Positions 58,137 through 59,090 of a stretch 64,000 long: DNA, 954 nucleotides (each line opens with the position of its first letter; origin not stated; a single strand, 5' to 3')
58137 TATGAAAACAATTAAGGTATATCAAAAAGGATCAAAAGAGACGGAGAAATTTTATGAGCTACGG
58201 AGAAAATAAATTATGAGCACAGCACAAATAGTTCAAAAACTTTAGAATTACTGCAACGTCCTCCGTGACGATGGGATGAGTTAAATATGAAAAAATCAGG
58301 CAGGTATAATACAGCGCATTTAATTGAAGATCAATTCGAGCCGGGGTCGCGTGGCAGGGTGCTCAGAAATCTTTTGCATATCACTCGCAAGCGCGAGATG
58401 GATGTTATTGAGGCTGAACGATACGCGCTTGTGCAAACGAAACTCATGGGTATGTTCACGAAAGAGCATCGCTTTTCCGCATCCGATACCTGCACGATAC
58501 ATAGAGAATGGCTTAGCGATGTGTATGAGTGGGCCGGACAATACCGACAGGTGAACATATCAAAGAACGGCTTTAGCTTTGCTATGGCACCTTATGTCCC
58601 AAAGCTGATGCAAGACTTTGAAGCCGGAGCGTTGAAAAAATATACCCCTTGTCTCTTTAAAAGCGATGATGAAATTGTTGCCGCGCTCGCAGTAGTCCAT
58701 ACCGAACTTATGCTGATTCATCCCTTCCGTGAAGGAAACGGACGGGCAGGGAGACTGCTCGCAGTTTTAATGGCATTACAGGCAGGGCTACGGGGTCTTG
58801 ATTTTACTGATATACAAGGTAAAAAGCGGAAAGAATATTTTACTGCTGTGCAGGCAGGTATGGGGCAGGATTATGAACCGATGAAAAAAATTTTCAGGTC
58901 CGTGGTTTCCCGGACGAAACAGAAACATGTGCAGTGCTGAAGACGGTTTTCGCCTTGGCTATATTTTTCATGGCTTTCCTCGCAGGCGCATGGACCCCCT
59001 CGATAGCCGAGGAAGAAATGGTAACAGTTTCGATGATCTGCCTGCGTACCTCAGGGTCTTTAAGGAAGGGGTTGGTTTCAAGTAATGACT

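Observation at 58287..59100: Class I Fic toxin with a convergent, 3'-overlapping small ORF carrying the SxxxEG inhibitory motif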

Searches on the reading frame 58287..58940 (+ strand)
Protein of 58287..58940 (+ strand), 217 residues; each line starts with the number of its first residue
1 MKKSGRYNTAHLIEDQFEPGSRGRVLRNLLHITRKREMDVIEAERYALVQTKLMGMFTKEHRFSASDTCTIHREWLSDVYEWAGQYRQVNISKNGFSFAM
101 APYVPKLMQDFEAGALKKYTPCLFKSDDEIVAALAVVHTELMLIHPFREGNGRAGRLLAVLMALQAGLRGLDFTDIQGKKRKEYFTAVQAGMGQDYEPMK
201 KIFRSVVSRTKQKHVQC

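Call 3: search_protein_families(library=pfam, proteins=[window:58287-58940:+], max_evalue=1)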
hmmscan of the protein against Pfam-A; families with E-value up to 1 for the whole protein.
window:58287-58940:+ (217 aa): 2 families
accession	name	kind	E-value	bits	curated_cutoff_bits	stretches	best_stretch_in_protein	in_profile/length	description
PF02661.23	Fic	-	9.4e-18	65.3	24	1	63-162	2-92/93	Fic/DOC family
PF22784.1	PTP-SAK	-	0.19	12.2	27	1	128-169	74-115/153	Swiss Army Knife protein, DSP-PTPase phosphatase domain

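Call 4: search_protein_families(library=ncbifam, proteins=[window:58287-58940:+], max_evalue=1)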
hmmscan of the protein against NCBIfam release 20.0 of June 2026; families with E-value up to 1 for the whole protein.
window:58287-58940:+ (217 aa): 6 families
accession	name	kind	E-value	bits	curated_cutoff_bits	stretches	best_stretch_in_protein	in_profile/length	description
NF007672.0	PRK10347.1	equivalog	4e-23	82.1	181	1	24-212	18-198/200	putative adenosine monophosphate-protein transferase Fic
NF045983.1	ProtAdnltaseVbhT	equivalog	1.1e-15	57.7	800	1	25-214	17-201/419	type II toxin-antitoxin system protein adenylyltransferase VbhT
NF046029.1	ProtAdlyltaseNmFic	equivalog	6.9e-15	55.2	230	1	68-202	32-150/177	protein adenylyltransferase Fic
TIGR02613.1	mob_myst_B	hypoth_equivalog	7e-15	55.4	124.4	1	30-200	15-182/186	mobile mystery protein B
NF046030.1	ProtAdlyltaseSoFic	equivalog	3.1e-07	29.7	550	1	131-169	179-217/361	protein adenylyltransferase Fic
NF041381.1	XopAC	subfamily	0.084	11.6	450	1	134-165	382-412/451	XopAC/AvrAC family type III secretion system effector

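Call 22: find_homologous_proteins(query=window:58287-58940:+, max_evalue=0.00001)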
Query window:58287-58940:+ (217 aa): 4633 proteins with E <= 0.00001 among 5258 candidates; the best 120 are listed.
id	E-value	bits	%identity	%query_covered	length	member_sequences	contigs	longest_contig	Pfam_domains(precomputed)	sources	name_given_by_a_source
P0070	9.4e-127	438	89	100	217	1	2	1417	PF02661.24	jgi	jgi:cell filamentation protein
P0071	7.9e-123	426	87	100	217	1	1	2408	PF02661.24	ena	-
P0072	1.6e-116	405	83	100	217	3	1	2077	PF02661.24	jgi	jgi:cell filamentation protein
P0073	1.2e-110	386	79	98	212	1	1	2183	PF02661.24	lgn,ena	-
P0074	3.1e-110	384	79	98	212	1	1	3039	PF02661.24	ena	-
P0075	6.2e-109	380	78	100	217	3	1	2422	PF02661.24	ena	-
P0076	6.4e-109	380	78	98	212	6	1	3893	PF02661.24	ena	-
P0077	7.4e-109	380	77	99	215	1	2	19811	PF02661.24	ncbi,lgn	-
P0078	8.2e-109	380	77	100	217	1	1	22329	PF02661.24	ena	-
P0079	3.2e-108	378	77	100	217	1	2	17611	PF02661.24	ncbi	-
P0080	4.5e-108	377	77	98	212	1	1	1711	PF02661.24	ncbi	-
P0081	5.0e-108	377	75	100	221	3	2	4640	PF02661.24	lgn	-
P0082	1.3e-107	376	76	99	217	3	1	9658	PF02661.24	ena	-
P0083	1.7e-107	375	78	98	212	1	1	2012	PF02661.24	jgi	jgi:cell filamentation protein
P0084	2.1e-107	375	75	100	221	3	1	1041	PF02661.24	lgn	-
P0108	1.3e-103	363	74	99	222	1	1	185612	PF02661.24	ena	-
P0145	9.0e-96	337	69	98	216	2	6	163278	PF02661.24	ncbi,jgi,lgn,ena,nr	ncbi:MAG: Fic family protein [Nitrospirae bacterium]|nr:Fic family protein [Nitrospirota bacterium]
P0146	1.2e-95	337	70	100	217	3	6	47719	PF02661.24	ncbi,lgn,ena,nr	ncbi:MAG: Fic family protein [Nitrospiraceae bacterium]|nr:Fic family protein [Nitrospiraceae bacter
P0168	1.3e-81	291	63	95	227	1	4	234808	PF02661.24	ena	-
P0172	3.7e-81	289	59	100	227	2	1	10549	PF02661.24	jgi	jgi:cell filamentation protein, protein adenylyltransferase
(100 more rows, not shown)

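Call 24: find_encoding_contigs(protein=P0168, flank=5000, max_places=2)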
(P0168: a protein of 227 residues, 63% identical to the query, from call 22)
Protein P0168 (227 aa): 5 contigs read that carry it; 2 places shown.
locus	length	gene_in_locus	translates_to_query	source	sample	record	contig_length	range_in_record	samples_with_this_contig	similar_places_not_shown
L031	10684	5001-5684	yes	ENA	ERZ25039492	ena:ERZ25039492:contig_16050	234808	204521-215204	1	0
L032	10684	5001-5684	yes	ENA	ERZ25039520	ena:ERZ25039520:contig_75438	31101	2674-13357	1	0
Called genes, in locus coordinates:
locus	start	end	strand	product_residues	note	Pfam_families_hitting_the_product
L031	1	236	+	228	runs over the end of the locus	PF02384:N6_Mtase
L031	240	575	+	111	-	-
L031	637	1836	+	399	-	PF01420:Methylase_S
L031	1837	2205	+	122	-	PF02463:SMC_N, PF11398:DUF2813 (weak), PF13175:AAA_15, PF13476:AAA_23, PF13555:AAA_29 (weak), PF13304:AAA_21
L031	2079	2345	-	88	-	-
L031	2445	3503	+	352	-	PF13175:AAA_15, PF13304:AAA_21, PF20469:OLD-like_TOPRIM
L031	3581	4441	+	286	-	PF13676:TIR_2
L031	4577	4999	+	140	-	PF04313:HSDR_N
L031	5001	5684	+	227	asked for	PF02661:Fic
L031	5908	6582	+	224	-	PF04313:HSDR_N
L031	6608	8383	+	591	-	PF04851:ResIII, PF18766:SWI2_SNF2, PF22679:T1R_D3-like, PF11867:T1RH-like_C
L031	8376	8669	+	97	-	PF11867:T1RH-like_C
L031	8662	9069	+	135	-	PF11867:T1RH-like_C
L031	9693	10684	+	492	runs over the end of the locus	PF13676:TIR_2, PF13432:TPR_16 (faint), PF13424:TPR_12 (faint), PF07719:TPR_2 (faint)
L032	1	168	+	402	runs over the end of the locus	PF12161:HsdM_N, PF02384:N6_Mtase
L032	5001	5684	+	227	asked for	PF02661:Fic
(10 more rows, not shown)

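Call 25: find_encoding_contigs(protein=P0172, flank=5000, max_places=2)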
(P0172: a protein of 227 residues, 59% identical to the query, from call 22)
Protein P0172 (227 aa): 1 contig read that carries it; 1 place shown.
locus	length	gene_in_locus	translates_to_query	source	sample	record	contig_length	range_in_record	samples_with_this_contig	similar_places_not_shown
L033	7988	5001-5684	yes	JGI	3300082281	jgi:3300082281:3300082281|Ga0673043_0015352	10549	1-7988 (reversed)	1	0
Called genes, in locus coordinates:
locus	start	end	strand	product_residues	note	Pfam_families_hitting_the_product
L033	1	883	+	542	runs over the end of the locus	PF01420:Methylase_S, PF01541:GIY-YIG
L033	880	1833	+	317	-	-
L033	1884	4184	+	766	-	PF13166:AAA_13 (weak), PF02463:SMC_N (weak), PF13166:AAA_13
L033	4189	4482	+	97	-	-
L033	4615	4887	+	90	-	-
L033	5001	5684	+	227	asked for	PF02661:Fic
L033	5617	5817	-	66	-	-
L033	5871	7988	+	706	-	?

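Call 40: search_solved_structures(query=window:58287-58937:+, max_evalue=0.001, show_alignments=2)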
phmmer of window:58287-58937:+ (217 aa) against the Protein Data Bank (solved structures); distinct sequences matched with E-value up to 0.001: 47.
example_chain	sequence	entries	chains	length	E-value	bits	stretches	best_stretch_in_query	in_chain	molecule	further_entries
8wt0_A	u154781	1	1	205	3.9e-18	68.9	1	19-214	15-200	Cell filamentation protein Fic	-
5jff_A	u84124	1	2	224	8.8e-14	54.6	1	25-210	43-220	Probable adenosine monophosphate-protein transferase fic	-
5jfz_A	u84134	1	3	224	1.6e-13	53.8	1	25-210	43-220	Probable adenosine monophosphate-protein transferase fic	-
3shg_A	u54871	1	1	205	1e-11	47.9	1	24-177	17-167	VbhT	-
3zcb_A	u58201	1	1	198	1.1e-11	47.8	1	24-176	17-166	ADENOSINE MONOPHOSPHATE-PROTEIN TRANSFERASE VBHT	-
3zc7_A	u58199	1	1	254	1.7e-11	47.2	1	24-176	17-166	ADENOSINE MONOPHOSPHATE-PROTEIN TRANSFERASE VBHT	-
5nv5_A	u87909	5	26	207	9e-11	44.8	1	68-200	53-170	Fic family protein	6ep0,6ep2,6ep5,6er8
3se5_A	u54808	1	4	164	2.2e-09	40.3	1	70-168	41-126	Cell filamentation protein Fic-related protein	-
5nwf_A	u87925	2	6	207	2.2e-09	40.3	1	68-200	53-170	Fic family protein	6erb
3sn9_A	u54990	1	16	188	3.1e-09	39.8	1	70-168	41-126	Cell filamentation protein Fic-related protein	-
3s6a_A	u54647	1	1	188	3.1e-09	39.8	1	70-168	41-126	Cell filamentation protein Fic-related protein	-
3zlm_A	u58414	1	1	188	3.1e-09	39.8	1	70-168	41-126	ADENOSINE MONOPHOSPHATE-PROTEIN TRANSFERASE NMFIC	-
2g03_A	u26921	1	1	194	3.4e-09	39.6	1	70-168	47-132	hypothetical protein NMA0004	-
5ckl_A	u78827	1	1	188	3.8e-09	39.5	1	70-165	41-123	Adenosine monophosphate-protein transferase NmFic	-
5cmt_A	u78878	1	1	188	3.8e-09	39.5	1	70-165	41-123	Adenosine monophosphate-protein transferase NmFic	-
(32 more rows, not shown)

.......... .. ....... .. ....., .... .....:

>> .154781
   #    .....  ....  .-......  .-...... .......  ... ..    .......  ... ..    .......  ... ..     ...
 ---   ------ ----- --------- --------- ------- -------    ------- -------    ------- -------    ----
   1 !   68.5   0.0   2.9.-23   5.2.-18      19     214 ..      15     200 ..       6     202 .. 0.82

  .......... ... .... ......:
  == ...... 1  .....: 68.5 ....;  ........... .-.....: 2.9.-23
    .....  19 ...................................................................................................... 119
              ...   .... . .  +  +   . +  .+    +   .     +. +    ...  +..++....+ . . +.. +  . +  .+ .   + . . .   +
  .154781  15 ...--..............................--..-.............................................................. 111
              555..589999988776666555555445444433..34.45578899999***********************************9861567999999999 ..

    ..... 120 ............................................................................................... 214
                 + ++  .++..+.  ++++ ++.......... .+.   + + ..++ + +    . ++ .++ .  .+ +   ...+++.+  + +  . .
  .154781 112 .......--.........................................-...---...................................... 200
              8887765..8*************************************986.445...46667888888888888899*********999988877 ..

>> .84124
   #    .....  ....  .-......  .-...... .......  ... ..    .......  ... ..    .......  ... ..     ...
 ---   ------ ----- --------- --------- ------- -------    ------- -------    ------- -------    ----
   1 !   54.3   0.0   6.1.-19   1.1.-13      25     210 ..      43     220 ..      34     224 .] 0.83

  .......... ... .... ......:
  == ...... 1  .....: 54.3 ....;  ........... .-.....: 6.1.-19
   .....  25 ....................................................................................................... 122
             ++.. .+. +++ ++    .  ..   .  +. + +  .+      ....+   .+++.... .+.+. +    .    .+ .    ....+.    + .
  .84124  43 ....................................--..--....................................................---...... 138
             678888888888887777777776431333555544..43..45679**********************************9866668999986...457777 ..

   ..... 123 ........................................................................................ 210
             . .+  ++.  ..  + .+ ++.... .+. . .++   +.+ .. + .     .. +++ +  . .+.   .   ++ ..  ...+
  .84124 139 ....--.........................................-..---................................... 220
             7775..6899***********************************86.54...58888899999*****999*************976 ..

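Call 67: search_protein_families(library=padloc, proteins=[window:58287-58940:+], max_evalue=0.01)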
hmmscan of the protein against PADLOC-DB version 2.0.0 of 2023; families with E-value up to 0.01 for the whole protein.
window:58287-58940:+ (217 aa): 10 families
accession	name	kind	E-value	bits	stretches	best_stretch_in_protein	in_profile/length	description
PDLC04839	PDC-S04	-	5.2e-72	239.8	1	6-208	3-203/205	-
PDLC04838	PDC-S04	-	1.1e-38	131.2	1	24-211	25-206/209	-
PDLC03963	SoFic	-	4.9e-17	60.4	1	35-169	86-218/361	-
PDLC04841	PDC-S04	-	2.8e-16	58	1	66-207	143-268/292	-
PDLC04842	PDC-S04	-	1.3e-15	55.7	1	67-197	46-161/202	-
PDLC04840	PDC-S04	-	3.3e-14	51.1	1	32-206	43-211/227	-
PDLC04837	PDC-S04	-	5.3e-10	37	1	126-213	146-230/234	-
PDLC05078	PDC-S72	-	1.1e-08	32.6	1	58-155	95-197/377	-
PDLC04836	PDC-S04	-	1e-07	29.4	1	126-206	150-226/244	-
PDLC04966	PDC-S24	-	0.0014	15.6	1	64-158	233-331/497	-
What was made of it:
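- On PADLOC PDC-S04: PDLC04839 at E=5e-72, aligned over 6-208 of the protein and 3-203 of 205 model positions (call 67).
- Closest known: PADLOC phage-defence candidate PDC-S04. Same: The window Fic matches model PDLC04839 over its full length (E=5e-72, call 67) and lies in a defence/R-M context.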

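Call 68: search_protein_families(library=phrogs, proteins=[window:58287-58940:+], max_evalue=0.01)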
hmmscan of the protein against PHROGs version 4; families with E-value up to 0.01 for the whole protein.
window:58287-58940:+ (217 aa): 6 families
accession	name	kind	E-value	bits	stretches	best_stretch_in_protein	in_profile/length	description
phrog_12747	-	unknown function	2.9e-26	93.4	1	24-209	17-204/211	-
phrog_11900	-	unknown function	3.5e-16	60.4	1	34-214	46-224/230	-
phrog_23170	-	unknown function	1.2e-13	52.1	1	63-191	42-172/191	-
phrog_5978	-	unknown function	1e-12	48.8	1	96-190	157-248/364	-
phrog_10690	-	unknown function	1.4e-10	41.7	1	70-193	204-329/346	-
phrog_13548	-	unknown function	0.0018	18.3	1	134-189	191-249/379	-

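Call 74: find_encoding_contigs(protein=P0108, flank=3000, max_places=2)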
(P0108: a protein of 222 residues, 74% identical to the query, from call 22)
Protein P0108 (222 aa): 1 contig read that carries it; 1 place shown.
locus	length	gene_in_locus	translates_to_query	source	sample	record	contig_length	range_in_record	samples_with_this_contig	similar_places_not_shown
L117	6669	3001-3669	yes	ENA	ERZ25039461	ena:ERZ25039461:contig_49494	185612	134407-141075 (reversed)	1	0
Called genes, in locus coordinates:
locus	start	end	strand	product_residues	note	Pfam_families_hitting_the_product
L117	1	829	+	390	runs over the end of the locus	PF01420:Methylase_S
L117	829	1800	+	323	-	PF00078:RVT_1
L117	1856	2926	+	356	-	-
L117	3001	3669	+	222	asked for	PF02661:Fic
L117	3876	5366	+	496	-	PF12161:HsdM_N, PF02384:N6_Mtase, PF01170:UPF0020 (weak), PF07669:Eco57I (weak)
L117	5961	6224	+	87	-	PF12441:CopG_antitoxin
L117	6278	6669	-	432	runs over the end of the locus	PF00595:PDZ (faint), PF17820:PDZ_6, PF19238:Radical_SAM_2, PF04459:DUF512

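Call 75: find_encoding_contigs(protein=P0145, flank=3000, max_places=4)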
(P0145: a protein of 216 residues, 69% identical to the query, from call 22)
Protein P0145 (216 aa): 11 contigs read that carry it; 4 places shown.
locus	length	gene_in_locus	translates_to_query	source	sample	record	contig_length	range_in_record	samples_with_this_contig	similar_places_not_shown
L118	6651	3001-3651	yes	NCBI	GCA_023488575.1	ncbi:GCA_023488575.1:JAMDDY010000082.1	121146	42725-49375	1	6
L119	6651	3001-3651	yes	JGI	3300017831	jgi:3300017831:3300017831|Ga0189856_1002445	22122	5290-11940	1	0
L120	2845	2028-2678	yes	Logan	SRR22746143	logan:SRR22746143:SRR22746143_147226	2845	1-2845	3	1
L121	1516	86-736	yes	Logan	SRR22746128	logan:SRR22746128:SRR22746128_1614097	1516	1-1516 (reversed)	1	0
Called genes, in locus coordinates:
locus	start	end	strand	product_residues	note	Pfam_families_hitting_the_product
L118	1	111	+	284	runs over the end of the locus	PF00977:His_biosynth, PF02581:TMP-TENI (faint), PF01207:Dus (faint)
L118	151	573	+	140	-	PF18765:Polbeta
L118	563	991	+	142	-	PF01934:HepT-like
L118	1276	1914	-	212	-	-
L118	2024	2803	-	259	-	-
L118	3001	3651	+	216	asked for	PF02661:Fic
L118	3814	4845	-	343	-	PF02568:ThiI, PF03054:tRNA_Me_trans (weak), PF18297:NFACT-R_2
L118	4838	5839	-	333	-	PF00294:PfkB, PF08543:Phos_pyr_kin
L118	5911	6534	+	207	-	PF01618:MotA_ExbB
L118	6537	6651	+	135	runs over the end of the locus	PF02472:ExbD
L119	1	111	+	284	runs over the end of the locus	PF00977:His_biosynth, PF02581:TMP-TENI (faint), PF01207:Dus (faint)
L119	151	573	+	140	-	PF18765:Polbeta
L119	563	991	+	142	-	PF01934:HepT-like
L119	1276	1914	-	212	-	-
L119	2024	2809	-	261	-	-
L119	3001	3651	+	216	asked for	PF02661:Fic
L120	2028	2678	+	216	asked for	PF02661:Fic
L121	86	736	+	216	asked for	PF02661:Fic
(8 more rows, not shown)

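Call 76: find_encoding_contigs(protein=P0146, flank=3000, max_places=4)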
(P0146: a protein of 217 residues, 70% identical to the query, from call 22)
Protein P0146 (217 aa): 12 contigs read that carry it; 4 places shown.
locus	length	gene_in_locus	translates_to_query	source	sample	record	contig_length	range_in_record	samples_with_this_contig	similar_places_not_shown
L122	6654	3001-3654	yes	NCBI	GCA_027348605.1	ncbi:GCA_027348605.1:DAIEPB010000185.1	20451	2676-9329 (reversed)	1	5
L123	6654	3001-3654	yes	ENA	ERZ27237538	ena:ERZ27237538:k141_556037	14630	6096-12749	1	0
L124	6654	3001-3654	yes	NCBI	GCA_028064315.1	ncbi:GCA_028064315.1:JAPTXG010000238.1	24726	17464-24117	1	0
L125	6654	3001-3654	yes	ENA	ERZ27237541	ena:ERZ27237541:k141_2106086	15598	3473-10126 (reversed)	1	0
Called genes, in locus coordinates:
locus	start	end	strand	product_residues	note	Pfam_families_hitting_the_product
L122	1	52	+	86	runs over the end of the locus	-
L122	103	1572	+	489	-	PF01420:Methylase_S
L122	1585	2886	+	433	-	PF03235:GmrSD_N, PF01844:HNH, PF14279:HNH_5 (weak)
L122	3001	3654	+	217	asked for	PF02661:Fic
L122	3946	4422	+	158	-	PF01797:Y1_Tnp (faint)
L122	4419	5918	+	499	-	PF12161:HsdM_N, PF02384:N6_Mtase, PF01170:UPF0020 (weak), PF07669:Eco57I (weak)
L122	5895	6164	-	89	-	-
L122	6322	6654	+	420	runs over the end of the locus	PF06245:DUF1015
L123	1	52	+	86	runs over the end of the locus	-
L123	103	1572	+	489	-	PF01420:Methylase_S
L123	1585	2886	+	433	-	PF03235:GmrSD_N, PF01844:HNH, PF14279:HNH_5 (weak)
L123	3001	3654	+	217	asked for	PF02661:Fic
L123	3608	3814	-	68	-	-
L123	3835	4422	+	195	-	PF01797:Y1_Tnp (faint)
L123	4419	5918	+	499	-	PF12161:HsdM_N, PF02384:N6_Mtase, PF01170:UPF0020 (weak), PF07669:Eco57I (weak)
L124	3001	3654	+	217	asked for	PF02661:Fic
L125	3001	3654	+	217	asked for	PF02661:Fic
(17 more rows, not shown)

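Call 88: predict_structure(alignment_id=A5)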
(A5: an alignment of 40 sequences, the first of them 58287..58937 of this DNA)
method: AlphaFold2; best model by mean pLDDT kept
length: 217 residues; sequences in the alignment: 40
mean_pLDDT: 85.4   pTM: 0.85
mean pLDDT of the five models: 85.4, 83.1, 81.4, 79.3, 78.3
residues with pLDDT >= 90: 115; 70-90: 71; 50-70: 25; < 50: 6
segments of 3 or more residues with pLDDT < 50: 1-5
pLDDT, mean of each block of 10 residues (from residue 1): 48 77 88 93 89 90 94 91 75 72 87 97 95 97 72 85 92 85 90 95 94 68
secondary structure, 60 per line:
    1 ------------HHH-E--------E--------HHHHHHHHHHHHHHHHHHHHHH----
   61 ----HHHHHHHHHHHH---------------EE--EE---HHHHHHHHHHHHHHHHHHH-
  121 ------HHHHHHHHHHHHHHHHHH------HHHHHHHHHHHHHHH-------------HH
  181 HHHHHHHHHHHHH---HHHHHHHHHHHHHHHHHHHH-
elements in order: H35-56 H65-76 H101-119 H127-144 H151-165 H179-193 H197-216

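Call 90: fold_search(model_id=the predicted structure, library=pdb)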
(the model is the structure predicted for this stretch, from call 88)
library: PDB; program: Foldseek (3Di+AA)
matches with E <= 10: 137; with E <= 0.001: 84
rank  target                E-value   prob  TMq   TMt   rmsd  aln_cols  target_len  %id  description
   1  5jff_C                6.9e-09  1.00  0.68  0.78   3.0       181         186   25  E. coli EcFicT mutant G55R in complex with EcFicA (released 2016-10-05)
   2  5jff_A                1.4e-08  1.00  0.68  0.77   2.9       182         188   26  E. coli EcFicT mutant G55R in complex with EcFicA (released 2016-10-05)
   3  3shg_A                2.8e-08  1.00  0.72  0.78   4.0       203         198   24  VBHT Fic protein from BARTONELLA SCHOENBUCHENSIS in complex with VBHA antitoxin (released 2012-01-25)
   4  5jfz_E                3.0e-08  1.00  0.65  0.77   3.1       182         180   26  E. coli EcFicT in complex with EcFicA mutant E28G (released 2016-10-05)
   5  4wgj                  5.3e-08  1.00  0.63  0.65   6.5       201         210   22  Crystal Structure of BepC protein (VirB-translocated Bartonella effector protein) with bound AMPPNP from Bartonella trib (released 2015-10-14)
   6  3zc7_A                6.8e-08  1.00  0.68  0.74   3.2       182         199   25  VbhT Fic protein from Bartonella schoenbuchensis in complex with VbhA antitoxin and ATP (released 2013-06-19)
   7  4nps                  1.0e-07  1.00  0.65  0.52   6.4       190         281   25  Crystal Structure of Bep1 protein (VirB-translocated Bartonella effector protein) from Bartonella clarridgeiae (released 2014-10-08)
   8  3zcb_A                1.1e-07  1.00  0.67  0.77   3.2       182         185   26  VbhT Fic protein from Bartonella schoenbuchensis in complex with VbhA antitoxin mutant E24G and ATP (released 2013-06-19)
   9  5jfz_A                1.2e-07  1.00  0.65  0.77   3.0       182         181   26  E. coli EcFicT in complex with EcFicA mutant E28G (released 2016-10-05)
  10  8wt0_A                1.4e-07  1.00  0.66  0.77   3.0       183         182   28  The toxin-antitoxin complex Fic-1-AntF is a deAMPylase that regulates the activity of DNA gyrase (released 2024-10-23)
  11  4py3_A                1.7e-07  1.00  0.65  0.67   5.9       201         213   22  Crystal Structure of the N-terminal FIC domain of Bep8 protein (VirB-translocated Bartonella effector protein) from Ba (released 2015-06-10)
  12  5eu0_A                2.0e-07  1.00  0.66  0.67   4.0       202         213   22  FIC domain of Bep1 from Bartonella rochalimae in complex with BiaA (released 2017-03-01)
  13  4py3_C                2.3e-07  1.00  0.66  0.66   5.9       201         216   22  Crystal Structure of the N-terminal FIC domain of Bep8 protein (VirB-translocated Bartonella effector protein) from Ba (released 2015-06-10)
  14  4py3_F                2.3e-07  1.00  0.65  0.67   6.4       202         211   22  Crystal Structure of the N-terminal FIC domain of Bep8 protein (VirB-translocated Bartonella effector protein) from Ba (released 2015-06-10)
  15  4lu4_A                2.3e-07  1.00  0.63  0.63   7.5       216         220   24  Crystal Structure of the N-terminal Fic Domain of a Putative Cell Filamentation protein (VirB-translocated Bep effecto (released 2014-08-06)
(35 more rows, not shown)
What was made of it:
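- Closest known: Class I FicTA modules: VbhT/VbhA. Same: These are the nearest sequence and fold neighbours of the window Fic (calls 40, 90).
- The nearest solved sequences and folds are Fic-1/AntF 8WT0, EcFicT/EcFicA 5JFF and VbhT/VbhA 3SHG (calls 40, 88, 90).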
